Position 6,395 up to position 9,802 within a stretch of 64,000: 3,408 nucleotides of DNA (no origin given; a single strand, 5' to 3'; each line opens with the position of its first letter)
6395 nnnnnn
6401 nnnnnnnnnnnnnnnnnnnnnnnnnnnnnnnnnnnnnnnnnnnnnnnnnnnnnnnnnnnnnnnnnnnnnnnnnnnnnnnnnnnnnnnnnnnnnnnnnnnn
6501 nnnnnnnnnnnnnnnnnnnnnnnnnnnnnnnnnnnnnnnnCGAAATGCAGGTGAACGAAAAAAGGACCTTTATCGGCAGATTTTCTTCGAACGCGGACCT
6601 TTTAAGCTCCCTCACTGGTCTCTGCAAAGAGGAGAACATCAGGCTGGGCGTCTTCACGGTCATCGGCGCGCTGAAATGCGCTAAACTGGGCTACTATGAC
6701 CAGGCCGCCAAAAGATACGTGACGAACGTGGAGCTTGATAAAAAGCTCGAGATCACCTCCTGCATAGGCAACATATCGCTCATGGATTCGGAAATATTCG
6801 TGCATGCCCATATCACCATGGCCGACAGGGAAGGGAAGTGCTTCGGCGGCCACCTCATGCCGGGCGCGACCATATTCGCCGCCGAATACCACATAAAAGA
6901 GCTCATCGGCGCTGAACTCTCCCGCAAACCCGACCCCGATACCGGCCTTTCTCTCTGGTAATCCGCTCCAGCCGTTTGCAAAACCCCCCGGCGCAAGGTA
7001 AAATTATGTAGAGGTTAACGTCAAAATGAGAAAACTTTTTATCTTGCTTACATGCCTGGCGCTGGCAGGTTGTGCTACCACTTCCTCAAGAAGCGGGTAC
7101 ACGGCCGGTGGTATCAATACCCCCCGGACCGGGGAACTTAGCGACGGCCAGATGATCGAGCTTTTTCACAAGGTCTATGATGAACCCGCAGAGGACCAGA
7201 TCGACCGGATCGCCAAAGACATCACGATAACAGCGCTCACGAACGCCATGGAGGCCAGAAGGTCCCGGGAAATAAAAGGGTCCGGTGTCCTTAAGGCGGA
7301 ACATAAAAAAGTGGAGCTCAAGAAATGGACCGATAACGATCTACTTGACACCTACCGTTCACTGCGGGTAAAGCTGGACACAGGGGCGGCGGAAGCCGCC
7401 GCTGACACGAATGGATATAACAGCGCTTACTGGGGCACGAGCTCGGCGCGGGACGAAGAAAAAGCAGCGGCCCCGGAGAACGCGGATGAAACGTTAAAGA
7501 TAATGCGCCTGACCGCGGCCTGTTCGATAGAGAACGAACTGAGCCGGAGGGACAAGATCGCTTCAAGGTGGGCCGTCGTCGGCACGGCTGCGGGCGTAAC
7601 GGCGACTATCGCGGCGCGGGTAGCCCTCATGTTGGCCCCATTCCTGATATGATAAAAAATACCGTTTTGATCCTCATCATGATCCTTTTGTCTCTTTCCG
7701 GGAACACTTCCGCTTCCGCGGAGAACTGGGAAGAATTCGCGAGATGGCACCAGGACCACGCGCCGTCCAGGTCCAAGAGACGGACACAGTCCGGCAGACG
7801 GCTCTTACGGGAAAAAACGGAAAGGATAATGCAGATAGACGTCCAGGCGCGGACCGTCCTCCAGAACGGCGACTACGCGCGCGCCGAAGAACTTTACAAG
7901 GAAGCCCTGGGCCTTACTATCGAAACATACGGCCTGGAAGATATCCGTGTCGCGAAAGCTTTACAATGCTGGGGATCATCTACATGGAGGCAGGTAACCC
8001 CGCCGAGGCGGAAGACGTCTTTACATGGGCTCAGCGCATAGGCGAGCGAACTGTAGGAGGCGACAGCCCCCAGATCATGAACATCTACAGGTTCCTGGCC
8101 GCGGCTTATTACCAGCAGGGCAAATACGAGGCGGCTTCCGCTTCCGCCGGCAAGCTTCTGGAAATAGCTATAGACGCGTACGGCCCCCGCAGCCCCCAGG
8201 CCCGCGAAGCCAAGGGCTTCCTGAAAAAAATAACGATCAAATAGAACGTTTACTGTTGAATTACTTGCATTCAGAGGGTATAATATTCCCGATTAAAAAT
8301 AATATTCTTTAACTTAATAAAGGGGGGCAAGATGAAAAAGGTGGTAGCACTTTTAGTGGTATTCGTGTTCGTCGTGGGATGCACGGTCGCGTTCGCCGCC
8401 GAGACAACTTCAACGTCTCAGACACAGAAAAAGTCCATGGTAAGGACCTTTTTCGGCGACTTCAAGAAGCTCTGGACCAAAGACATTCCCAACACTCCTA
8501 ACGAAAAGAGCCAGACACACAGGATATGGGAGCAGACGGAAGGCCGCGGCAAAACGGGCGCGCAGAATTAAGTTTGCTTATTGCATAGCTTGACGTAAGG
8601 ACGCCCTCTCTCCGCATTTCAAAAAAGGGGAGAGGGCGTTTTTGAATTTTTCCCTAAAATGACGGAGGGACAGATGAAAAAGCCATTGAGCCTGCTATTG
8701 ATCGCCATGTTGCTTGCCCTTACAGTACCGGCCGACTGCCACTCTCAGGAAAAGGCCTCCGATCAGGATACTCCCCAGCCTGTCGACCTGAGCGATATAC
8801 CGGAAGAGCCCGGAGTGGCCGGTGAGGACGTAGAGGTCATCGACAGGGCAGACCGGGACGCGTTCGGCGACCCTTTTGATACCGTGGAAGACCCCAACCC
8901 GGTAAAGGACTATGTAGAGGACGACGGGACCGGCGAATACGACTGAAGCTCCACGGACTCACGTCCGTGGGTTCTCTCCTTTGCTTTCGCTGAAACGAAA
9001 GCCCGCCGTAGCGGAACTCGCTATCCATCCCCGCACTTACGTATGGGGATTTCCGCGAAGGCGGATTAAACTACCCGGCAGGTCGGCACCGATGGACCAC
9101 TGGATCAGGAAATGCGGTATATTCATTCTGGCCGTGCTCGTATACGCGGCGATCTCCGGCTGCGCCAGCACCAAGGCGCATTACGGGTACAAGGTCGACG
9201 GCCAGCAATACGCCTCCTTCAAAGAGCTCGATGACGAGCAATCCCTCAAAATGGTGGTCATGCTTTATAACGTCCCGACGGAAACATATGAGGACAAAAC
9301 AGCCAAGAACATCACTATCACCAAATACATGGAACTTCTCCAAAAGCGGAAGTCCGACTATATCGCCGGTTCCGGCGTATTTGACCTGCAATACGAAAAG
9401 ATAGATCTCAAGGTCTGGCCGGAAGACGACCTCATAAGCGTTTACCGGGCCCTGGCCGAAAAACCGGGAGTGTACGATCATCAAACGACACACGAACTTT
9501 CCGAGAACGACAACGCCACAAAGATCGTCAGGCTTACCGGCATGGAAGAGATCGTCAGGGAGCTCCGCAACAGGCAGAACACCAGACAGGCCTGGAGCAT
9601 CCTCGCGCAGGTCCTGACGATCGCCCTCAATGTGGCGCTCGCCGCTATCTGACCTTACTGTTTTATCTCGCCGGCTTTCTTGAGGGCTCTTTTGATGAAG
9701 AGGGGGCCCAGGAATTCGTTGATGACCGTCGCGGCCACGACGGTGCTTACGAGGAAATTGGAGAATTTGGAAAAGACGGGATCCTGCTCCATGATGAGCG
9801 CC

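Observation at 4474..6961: SF2 helicase with an unassigned 240-aa N-terminal domain, translationally coupled to a PPC/DUF296 DNA-binding protein: candidate two-gene nucleic-acid surveillance/defence pair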

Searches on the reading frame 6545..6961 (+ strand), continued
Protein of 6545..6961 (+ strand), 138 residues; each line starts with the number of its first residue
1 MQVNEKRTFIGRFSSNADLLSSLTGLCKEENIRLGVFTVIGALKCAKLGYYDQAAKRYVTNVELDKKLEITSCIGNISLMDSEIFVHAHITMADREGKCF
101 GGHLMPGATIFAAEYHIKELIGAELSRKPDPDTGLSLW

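Call 65: find_encoding_contigs(protein=P0047, flank=3000, max_places=1)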
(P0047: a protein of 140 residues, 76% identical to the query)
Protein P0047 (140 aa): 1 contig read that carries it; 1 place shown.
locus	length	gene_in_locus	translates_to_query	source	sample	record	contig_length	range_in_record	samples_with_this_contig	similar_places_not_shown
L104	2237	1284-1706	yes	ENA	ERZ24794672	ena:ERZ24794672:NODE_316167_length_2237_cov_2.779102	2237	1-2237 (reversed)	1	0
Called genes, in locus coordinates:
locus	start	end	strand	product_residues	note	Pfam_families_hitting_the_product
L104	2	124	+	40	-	?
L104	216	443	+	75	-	-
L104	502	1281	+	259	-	PF03306:AAL_decarboxy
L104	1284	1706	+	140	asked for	PF03479:PCC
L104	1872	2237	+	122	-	?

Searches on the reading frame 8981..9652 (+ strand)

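Call 3: search_protein_families(library=pfam, proteins=[window:8981-9652:+], max_evalue=0.01)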
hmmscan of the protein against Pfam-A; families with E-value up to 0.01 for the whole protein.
window:8981-9652:+ (223 aa): 1 family
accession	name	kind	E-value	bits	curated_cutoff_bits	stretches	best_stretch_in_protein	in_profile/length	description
PF24764.1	rva_4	-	0.0082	16.3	26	0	92-159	58-124/194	Integrase core domain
